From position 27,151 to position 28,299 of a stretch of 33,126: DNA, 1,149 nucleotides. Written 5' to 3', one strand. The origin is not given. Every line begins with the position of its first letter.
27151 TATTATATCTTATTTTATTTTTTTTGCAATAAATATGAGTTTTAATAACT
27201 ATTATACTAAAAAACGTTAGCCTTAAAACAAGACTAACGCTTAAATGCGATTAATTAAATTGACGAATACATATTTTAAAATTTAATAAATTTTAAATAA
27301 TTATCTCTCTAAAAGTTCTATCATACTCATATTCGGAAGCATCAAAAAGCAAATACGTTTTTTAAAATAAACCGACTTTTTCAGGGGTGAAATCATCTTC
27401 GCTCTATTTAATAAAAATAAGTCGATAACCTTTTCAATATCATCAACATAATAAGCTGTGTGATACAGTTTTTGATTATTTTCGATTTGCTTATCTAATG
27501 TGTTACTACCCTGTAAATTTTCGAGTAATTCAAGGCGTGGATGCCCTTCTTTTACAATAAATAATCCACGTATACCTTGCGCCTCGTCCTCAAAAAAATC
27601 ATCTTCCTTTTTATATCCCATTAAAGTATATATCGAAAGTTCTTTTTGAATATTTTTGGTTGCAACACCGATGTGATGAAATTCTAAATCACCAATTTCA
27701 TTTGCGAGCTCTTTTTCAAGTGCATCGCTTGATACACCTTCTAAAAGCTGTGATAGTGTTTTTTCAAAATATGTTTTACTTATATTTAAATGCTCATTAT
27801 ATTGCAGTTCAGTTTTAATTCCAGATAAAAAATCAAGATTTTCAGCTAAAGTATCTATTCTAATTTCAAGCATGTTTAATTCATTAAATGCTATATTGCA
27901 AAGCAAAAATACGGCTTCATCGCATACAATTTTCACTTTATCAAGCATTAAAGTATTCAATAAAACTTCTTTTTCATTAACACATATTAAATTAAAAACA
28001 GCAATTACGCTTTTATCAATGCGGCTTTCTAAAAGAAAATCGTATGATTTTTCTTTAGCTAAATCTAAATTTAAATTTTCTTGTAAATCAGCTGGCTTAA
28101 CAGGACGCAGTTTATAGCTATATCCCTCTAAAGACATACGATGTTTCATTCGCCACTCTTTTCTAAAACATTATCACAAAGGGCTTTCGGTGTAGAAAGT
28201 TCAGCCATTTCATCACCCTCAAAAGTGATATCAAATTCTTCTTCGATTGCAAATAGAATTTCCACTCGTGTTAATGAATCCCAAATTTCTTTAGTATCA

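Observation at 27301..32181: Orphan five-gene FkbH / ACP / AAC(3)-fold / COG4310 / VOC cassette: predicted ACP-tethered glyceryl-type N-acylation module with no partner pathway in view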

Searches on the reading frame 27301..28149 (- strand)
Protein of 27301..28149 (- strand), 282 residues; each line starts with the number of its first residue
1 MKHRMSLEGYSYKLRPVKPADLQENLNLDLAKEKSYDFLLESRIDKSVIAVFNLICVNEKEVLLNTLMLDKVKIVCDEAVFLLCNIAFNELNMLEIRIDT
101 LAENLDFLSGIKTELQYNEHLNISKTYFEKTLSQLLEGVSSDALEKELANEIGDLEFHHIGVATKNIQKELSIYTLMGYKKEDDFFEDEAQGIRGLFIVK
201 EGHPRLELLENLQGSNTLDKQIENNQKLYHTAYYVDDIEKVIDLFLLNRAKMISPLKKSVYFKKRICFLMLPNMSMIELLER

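Call 4: search_protein_families(library=pfam, proteins=[window:27301-28149:-], max_evalue=0.01)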
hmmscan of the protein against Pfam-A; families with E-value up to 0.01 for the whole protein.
window:27301-28149:- (282 aa): 2 families
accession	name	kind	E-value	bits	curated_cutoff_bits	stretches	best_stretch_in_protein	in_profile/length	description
PF13669.12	Glyoxalase_4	-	2.9e-14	53.7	27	1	158-254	1-95/109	Glyoxalase/Bleomycin resistance protein/Dioxygenase superfamily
PF00903.31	Glyoxalase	-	0.0085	16.9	20.6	0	157-260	2-103/121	Glyoxalase/Bleomycin resistance protein/Dioxygenase superfamily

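Call 5: search_protein_families(library=ncbifam, proteins=[window:27301-28149:-], max_evalue=0.01)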
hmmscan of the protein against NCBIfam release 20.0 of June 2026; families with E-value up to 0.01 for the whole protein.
window:27301-28149:- (282 aa): 2 families
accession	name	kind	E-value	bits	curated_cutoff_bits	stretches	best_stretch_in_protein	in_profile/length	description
TIGR03081.1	metmalonyl_epim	equivalog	2.3e-10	41.1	114.95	1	157-269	2-115/129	methylmalonyl-CoA epimerase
NF050075.1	SMU1112c_YaeR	equivalog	0.0016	18.7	140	1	156-281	3-125/125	SMU1112c/YaeR family gloxylase I-like metalloprotein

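Call 33: search_solved_structures(query=window:27301-28149:-, max_evalue=0.1)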
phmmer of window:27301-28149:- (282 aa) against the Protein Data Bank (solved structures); distinct sequences matched with E-value up to 0.1: 4.
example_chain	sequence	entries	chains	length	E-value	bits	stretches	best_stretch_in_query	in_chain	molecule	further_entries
3hdp_A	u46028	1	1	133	8.6e-12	48.3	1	155-282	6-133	Glyoxalase-I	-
2qh0_A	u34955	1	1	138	1.2e-11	47.9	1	155-282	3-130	Lactoylglutathione lyase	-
3oa4_A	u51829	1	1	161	0.019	17.7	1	157-254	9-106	glyoxalase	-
6xjh_C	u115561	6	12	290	0.08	15.7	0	53-124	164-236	ABC transporter ATP-binding protein | ABC transporter, ATP-binding protein, putative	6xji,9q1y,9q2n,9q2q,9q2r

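Call 48: find_homologous_proteins(query=window:27301-28149:-, max_evalue=1e-8)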
Query window:27301-28149:- (282 aa): 177 proteins with E <= 1e-8 among 1314 candidates; the best 120 are listed.
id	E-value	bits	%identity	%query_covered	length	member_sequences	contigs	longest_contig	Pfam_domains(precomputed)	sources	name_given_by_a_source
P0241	5.9e-177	604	100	100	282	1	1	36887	PF13669.13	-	-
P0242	2.1e-118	413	69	100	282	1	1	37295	PF13669.13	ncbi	-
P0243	4.0e-117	408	68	100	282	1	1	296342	PF13669.13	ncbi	-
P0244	4.7e-68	248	44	100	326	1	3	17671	PF13420.14,PF13669.13,PF13302.14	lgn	-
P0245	1.4e-65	239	42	100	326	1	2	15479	PF13420.14,PF13669.13,PF13302.14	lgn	-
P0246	1.9e-65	239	43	100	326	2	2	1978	PF13420.14,PF13669.13,PF13302.14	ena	-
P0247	5.2e-65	238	43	100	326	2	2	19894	PF13420.14,PF13669.13,PF13302.14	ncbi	-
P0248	5.6e-65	237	43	100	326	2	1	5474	PF13420.14,PF13669.13,PF13302.14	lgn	-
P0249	8.3e-65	237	41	100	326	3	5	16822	PF13420.14,PF13669.13,PF13302.14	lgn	-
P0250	5.1e-64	234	41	100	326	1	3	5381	PF13420.14,PF13669.13,PF13302.14,PF00903.32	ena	-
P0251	6.7e-64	234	42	100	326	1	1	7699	PF13420.14,PF13669.13,PF13302.14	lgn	-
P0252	1.3e-63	233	41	100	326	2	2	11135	PF13420.14,PF13669.13,PF13302.14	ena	-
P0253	8.4e-63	230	43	100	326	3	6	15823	PF13669.13,PF13302.14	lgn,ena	-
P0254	2.0e-62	229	40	100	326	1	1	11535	PF13420.14,PF13669.13,PF13302.14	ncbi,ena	-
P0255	2.1e-62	229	42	100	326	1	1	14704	PF13420.14,PF13669.13,PF13302.14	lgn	-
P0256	2.3e-62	229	40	100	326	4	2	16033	PF13420.14,PF13669.13,PF13302.14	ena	-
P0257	9.3e-62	227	41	100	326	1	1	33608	PF13420.14,PF13669.13,PF13302.14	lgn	-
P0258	1.3e-61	226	42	100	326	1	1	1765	PF13420.14,PF13669.13,PF13302.14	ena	-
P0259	1.6e-61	226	40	100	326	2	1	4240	PF13420.14,PF13669.13,PF13302.14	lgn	-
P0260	1.7e-61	226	41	100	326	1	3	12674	PF13420.14,PF13669.13,PF13302.14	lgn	-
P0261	1.9e-61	226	41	100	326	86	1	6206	PF13420.14,PF13669.13,PF13302.14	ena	-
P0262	5.6e-61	224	41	100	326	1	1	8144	PF13420.14,PF13669.13,PF13302.14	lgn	-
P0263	2.1e-60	222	39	100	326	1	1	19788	PF13669.13,PF13302.14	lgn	-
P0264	2.1e-60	222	41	100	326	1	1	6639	PF13420.14,PF13669.13,PF13302.14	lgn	-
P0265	4.0e-60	222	40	100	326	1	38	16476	PF13420.14,PF13669.13,PF13302.14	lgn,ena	-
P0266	4.5e-60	221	40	100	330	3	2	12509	PF13420.14,PF13669.13,PF13302.14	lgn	-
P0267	4.8e-60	221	39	100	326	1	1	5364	PF13420.14,PF13669.13,PF13302.14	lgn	-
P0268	3.1e-59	219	40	100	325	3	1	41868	PF13669.13,PF13302.14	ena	-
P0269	3.4e-59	219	39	100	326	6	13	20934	PF13420.14,PF13669.13,PF13302.14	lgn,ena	-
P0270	4.5e-59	218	41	100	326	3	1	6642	PF13420.14,PF13669.13,PF13302.14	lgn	-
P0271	5.3e-59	218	38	100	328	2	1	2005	PF13420.14,PF13669.13,PF13302.14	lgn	-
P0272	5.1e-58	215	39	100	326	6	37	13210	PF13669.13,PF13302.14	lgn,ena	-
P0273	7.6e-58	214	38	100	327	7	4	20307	PF13669.13,PF13302.14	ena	-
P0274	1.1e-57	214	39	100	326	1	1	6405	PF13420.14,PF13669.13,PF13302.14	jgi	-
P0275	1.2e-57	213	39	100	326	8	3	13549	PF13669.13,PF13302.14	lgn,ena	-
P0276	2.7e-57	212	41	100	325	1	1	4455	PF13669.13,PF13302.14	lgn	-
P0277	2.7e-57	212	38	100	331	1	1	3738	PF13420.14,PF13669.13,PF13302.14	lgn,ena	-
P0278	3.3e-57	212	40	100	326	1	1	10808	PF13420.14,PF13669.13,PF13302.14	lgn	-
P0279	3.9e-57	212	38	100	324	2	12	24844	PF13420.14,PF13669.13,PF13302.14,PF00903.32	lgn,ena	-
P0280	1.1e-56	210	38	100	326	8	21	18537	PF13420.14,PF13669.13,PF13302.14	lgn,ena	-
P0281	2.9e-56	209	37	100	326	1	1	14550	PF13669.13,PF13302.14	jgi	-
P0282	2.9e-56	209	38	100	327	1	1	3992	PF13420.14,PF13669.13,PF13302.14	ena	-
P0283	4.1e-56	208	38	100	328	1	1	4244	PF13420.14,PF13669.13,PF13302.14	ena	-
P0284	4.3e-56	208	38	100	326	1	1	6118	PF13420.14,PF13669.13,PF13302.14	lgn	-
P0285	5.1e-56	208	38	100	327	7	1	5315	PF13420.14,PF13669.13,PF13302.14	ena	-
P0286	6.7e-56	208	38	100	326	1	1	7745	PF13420.14,PF13669.13,PF13302.14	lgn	-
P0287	8.6e-56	207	40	100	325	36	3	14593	PF13669.13,PF13302.14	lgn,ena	-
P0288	1.1e-55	207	39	100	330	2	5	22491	PF13420.14,PF13669.13,PF13302.14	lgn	-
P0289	2.0e-55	206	38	100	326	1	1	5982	PF13669.13,PF13302.14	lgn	-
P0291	3.5e-55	205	39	100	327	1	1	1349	PF13420.14,PF13669.13,PF13302.14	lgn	-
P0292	5.4e-55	205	38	100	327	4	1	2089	PF13420.14,PF13669.13,PF13302.14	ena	-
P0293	7.7e-55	204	37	98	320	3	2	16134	PF13420.14,PF13669.13,PF13302.14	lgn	-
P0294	9.0e-55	204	39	98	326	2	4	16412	PF13420.14,PF13669.13,PF13302.14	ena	-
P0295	1.2e-54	204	39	100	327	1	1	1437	PF13420.14,PF13669.13,PF13302.14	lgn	-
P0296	1.4e-54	203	37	100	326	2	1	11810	PF13420.14,PF13669.13,PF13302.14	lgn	-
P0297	1.5e-54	203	37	100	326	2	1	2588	PF13420.14,PF13669.13,PF13302.14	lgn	-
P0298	1.9e-54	203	38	100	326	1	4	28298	PF13669.13,PF13302.14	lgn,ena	-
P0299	2.8e-54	202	37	100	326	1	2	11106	PF13420.14,PF13669.13,PF13302.14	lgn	-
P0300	4.1e-54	202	37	100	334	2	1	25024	PF13669.13,PF13302.14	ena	-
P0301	6.5e-54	201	39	100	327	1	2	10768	PF13420.14,PF13669.13,PF13302.14,PF00903.32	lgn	-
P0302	8.0e-54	201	38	100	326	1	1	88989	PF13420.14,PF13669.13,PF13302.14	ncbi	-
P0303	8.8e-54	201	38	100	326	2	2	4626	PF13420.14,PF13669.13,PF13302.14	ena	-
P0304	1.3e-53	200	38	100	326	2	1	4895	PF13420.14,PF13669.13,PF13302.14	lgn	-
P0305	1.7e-53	200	37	100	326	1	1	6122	PF13420.14,PF13669.13,PF13302.14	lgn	-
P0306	2.0e-53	200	38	100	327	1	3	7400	PF13420.14,PF13669.13,PF13302.14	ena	-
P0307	2.8e-53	199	38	100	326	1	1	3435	PF13420.14,PF13669.13,PF13302.14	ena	-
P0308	3.3e-53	199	39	100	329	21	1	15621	PF13669.13,PF13302.14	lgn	-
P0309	4.3e-53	199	39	100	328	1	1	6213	PF13669.13,PF13302.14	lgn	-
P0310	5.0e-53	198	38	100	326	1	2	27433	PF13420.14,PF13669.13,PF13302.14,PF00903.32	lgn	-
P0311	5.6e-53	198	39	100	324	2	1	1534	PF13420.14,PF13669.13,PF13302.14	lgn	-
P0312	6.5e-53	198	38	100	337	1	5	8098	PF13669.13,PF13302.14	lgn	-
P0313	5.6e-52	195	37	100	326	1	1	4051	PF13420.14,PF13669.13,PF13302.14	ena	-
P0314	5.9e-52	195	36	100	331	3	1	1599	PF13669.13,PF13302.14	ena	-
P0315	6.8e-52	195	36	100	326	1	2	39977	PF13420.14,PF13669.13,PF13302.14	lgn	-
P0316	8.7e-52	194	37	100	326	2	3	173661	PF13420.14,PF13669.13,PF13302.14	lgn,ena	-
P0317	1.3e-51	194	37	100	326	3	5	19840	PF13420.14,PF13669.13,PF13302.14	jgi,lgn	-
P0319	2.6e-51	193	37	100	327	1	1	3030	PF13420.14,PF13669.13,PF13302.14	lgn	-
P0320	4.4e-51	192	37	100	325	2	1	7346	PF13420.14,PF13669.13,PF13302.14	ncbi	-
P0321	1.3e-50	190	36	100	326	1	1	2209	PF13420.14,PF13669.13,PF13302.14,PF00903.32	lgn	-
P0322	1.8e-50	190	37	100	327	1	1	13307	PF13420.14,PF13669.13,PF13302.14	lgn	-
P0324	2.8e-50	189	35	100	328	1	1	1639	PF13420.14,PF13669.13,PF13302.14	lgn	-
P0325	3.8e-50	189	37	100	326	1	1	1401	PF13420.14,PF13669.13,PF13302.14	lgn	-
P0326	3.8e-50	189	39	100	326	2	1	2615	PF13420.14,PF13669.13,PF13302.14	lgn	-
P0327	1.0e-49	187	37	100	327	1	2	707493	PF13420.14,PF13669.13,PF13302.14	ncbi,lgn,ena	-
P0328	1.6e-49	187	37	100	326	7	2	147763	PF13420.14,PF13669.13,PF13302.14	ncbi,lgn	ncbi:GNAT family N-acetyltransferase [Aeromonas veronii]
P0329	2.6e-49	186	36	100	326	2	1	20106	PF13420.14,PF13669.13,PF13302.14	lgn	-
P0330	7.6e-49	185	37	100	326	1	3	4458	PF13420.14,PF13669.13,PF13302.14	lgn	-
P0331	9.0e-49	184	35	100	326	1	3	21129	PF13420.14,PF13669.13,PF13302.14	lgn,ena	-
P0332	9.3e-49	184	36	100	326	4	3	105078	PF13420.14,PF13669.13,PF13302.14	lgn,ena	-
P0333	1.3e-48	184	35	100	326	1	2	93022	PF13669.13,PF13302.14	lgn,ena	-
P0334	1.4e-48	184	36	100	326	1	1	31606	PF13420.14,PF13669.13,PF13302.14,PF00903.32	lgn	-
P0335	1.5e-48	184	35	100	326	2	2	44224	PF13420.14,PF13669.13,PF13302.14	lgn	-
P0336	3.4e-48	182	33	100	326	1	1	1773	PF13420.14,PF13669.13,PF13302.14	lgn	-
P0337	3.9e-48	182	34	100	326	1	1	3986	PF13420.14,PF13669.13,PF13302.14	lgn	-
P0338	5.1e-48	182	36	100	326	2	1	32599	PF13420.14,PF13669.13,PF13302.14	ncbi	-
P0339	9.5e-48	181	36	100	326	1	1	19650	PF13669.13,PF13302.14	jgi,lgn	jgi:RimJ/RimL family protein N-acetyltransferase/catechol 2,3-dioxygenase-like lactoylglutathione ly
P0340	1.1e-47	181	34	100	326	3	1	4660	PF13420.14,PF13669.13,PF13302.14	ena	-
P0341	1.8e-47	180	36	100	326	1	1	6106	PF13420.14,PF13669.13,PF13302.14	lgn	-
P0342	1.9e-47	180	36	100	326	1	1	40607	PF13669.13,PF13302.14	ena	-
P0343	2.2e-47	180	35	100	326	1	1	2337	PF13420.14,PF13669.13,PF13302.14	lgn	-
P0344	4.1e-47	179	36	100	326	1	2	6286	PF13420.14,PF13669.13,PF13302.14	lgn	-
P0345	4.6e-47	179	34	100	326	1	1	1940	PF13669.13,PF13302.14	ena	-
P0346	8.0e-47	178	35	100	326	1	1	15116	PF13669.13,PF13302.14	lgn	-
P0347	2.2e-46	177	37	100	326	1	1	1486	PF13669.13,PF13302.14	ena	-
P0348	3.3e-46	176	35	100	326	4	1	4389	PF13669.13,PF13302.14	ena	-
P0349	4.2e-46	176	35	100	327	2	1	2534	PF13420.14,PF13669.13,PF13302.14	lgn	-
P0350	6.6e-46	175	36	100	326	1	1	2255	PF13420.14,PF13669.13,PF13302.14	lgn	-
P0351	7.6e-46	175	35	100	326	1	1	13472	PF13420.14,PF13669.13,PF13302.14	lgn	-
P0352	1.8e-45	174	34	100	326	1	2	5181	PF13669.13,PF13302.14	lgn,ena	-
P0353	3.4e-45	173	37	100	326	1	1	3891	PF13420.14,PF13669.13,PF13302.14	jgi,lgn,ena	-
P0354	6.1e-45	172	34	100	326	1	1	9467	PF13420.14,PF13669.13,PF13302.14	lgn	-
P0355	7.1e-45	172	34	100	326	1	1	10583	PF13420.14,PF13669.13,PF13302.14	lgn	-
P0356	9.1e-45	171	34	100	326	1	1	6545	PF13420.14,PF13669.13,PF13302.14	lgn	-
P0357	1.4e-44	171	35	100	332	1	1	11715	PF13420.14,PF13669.13,PF13302.14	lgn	-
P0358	2.5e-44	170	36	100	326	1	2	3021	PF13420.14,PF13669.13,PF13302.14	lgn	-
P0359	3.5e-44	169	35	100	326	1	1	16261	PF13420.14,PF13669.13,PF13302.14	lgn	-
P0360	4.2e-44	169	35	100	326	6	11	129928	PF13420.14,PF13669.13,PF13302.14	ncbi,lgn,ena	-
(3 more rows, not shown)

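Call 61: predict_structure(alignment_id=A2)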
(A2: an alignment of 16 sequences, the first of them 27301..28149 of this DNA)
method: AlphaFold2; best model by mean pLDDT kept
length: 282 residues; sequences in the alignment: 16
mean_pLDDT: 89.4   pTM: 0.80
mean pLDDT of the five models: 89.4, 88.2, 87.6, 87.4, 86.1
residues with pLDDT >= 90: 202; 70-90: 60; 50-70: 19; < 50: 1
segments of 3 or more residues with pLDDT < 50: none
pLDDT, mean of each block of 10 residues (from residue 1): 80 90 69 88 91 92 88 78 95 89 79 63 91 91 90 94 96 96 93 96 97 94 92 96 95 92 93 93 94
secondary structure, 60 per line:
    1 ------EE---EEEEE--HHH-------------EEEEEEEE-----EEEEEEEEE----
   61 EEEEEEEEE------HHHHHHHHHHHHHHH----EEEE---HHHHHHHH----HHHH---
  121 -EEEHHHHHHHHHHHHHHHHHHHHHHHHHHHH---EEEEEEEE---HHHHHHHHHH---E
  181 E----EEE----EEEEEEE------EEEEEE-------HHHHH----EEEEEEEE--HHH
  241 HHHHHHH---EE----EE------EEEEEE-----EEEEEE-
elements in order: E12-16 E35-42 E48-56 E61-69 H76-90 E95-98 H102-109 H114-117 E122-124 H125-152 E156-163 H167-176 E186-188 E193-199 E206-211 H219-223 E228-235 H238-247 E265-270 E276-281

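Call 64: fold_search(model_id=the predicted structure, library=pdb)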
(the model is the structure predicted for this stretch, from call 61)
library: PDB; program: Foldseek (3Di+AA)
matches with E <= 10: 1028; with E <= 0.001: 174
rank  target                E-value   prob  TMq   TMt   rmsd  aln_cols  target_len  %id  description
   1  3hdp                  9.9e-12  1.00  0.43  0.89   1.7       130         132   28  Crystal structure of the NI(II)-bound Glyoxalase-I from Clostridium acetobutylicum (released 2009-05-26)
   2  2qh0                  2.3e-11  1.00  0.42  0.87   2.0       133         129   28  Crystal structure of a glyoxalase from clostridium acetobutylicum (released 2007-07-17)
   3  1jc4_A                3.7e-09  1.00  0.37  0.66   3.6       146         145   20  Crystal Structure of Se-Met Methylmalonyl-CoA Epimerase (released 2001-07-11)
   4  1jc4_B                9.4e-09  1.00  0.39  0.70   3.3       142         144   20  Crystal Structure of Se-Met Methylmalonyl-CoA Epimerase (released 2001-07-11)
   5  3oa4                  1.6e-08  1.00  0.40  0.78   2.4       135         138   24  CRYSTAL STRUCTURE OF hypothetical protein BH1468 from Bacillus halodurans C-125 (released 2010-08-18)
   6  1jc5_B                1.7e-08  1.00  0.39  0.69   3.3       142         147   20  Crystal Structure of Native Methylmalonyl-CoA Epimerase (released 2001-07-11)
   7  6qh4_C                3.6e-08  1.00  0.39  0.74   2.7       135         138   20  Crystal structure of human Methylmalonyl-CoA epimerase (MCEE) p.Arg143Cys variant (released 2019-02-27)
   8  6qh4_A                4.1e-08  1.00  0.38  0.77   2.8       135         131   20  Crystal structure of human Methylmalonyl-CoA epimerase (MCEE) p.Arg143Cys variant (released 2019-02-27)
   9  6qh4_D                4.3e-08  1.00  0.39  0.75   2.8       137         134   19  Crystal structure of human Methylmalonyl-CoA epimerase (MCEE) p.Arg143Cys variant (released 2019-02-27)
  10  6qh4_B                5.1e-08  1.00  0.39  0.78   2.7       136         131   19  Crystal structure of human Methylmalonyl-CoA epimerase (MCEE) p.Arg143Cys variant (released 2019-02-27)
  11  1jc5_D                5.1e-08  1.00  0.38  0.69   3.3       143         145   20  Crystal Structure of Native Methylmalonyl-CoA Epimerase (released 2001-07-11)
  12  3rmu_A                1.0e-07  1.00  0.39  0.77   2.9       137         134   21  Crystal structure of human Methylmalonyl-CoA epimerase, MCEE (released 2011-05-11)
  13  6bu2_A                1.4e-07  1.00  0.39  0.70   2.9       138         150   18  Crystal structure of methylmalonyl-CoA epimerase from Mycobacterium tuberculosis (released 2018-12-12)
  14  6bu2_B                1.5e-07  1.00  0.40  0.70   2.8       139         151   19  Crystal structure of methylmalonyl-CoA epimerase from Mycobacterium tuberculosis (released 2018-12-12)
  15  6xbs                  2.1e-07  1.00  0.39  0.74   3.8       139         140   20  Streptomyces coelicolor methylmalonyl-CoA epimerase (E43Q) in complex with 2-nitronate-propionyl-CoA (released 2020-07-01)
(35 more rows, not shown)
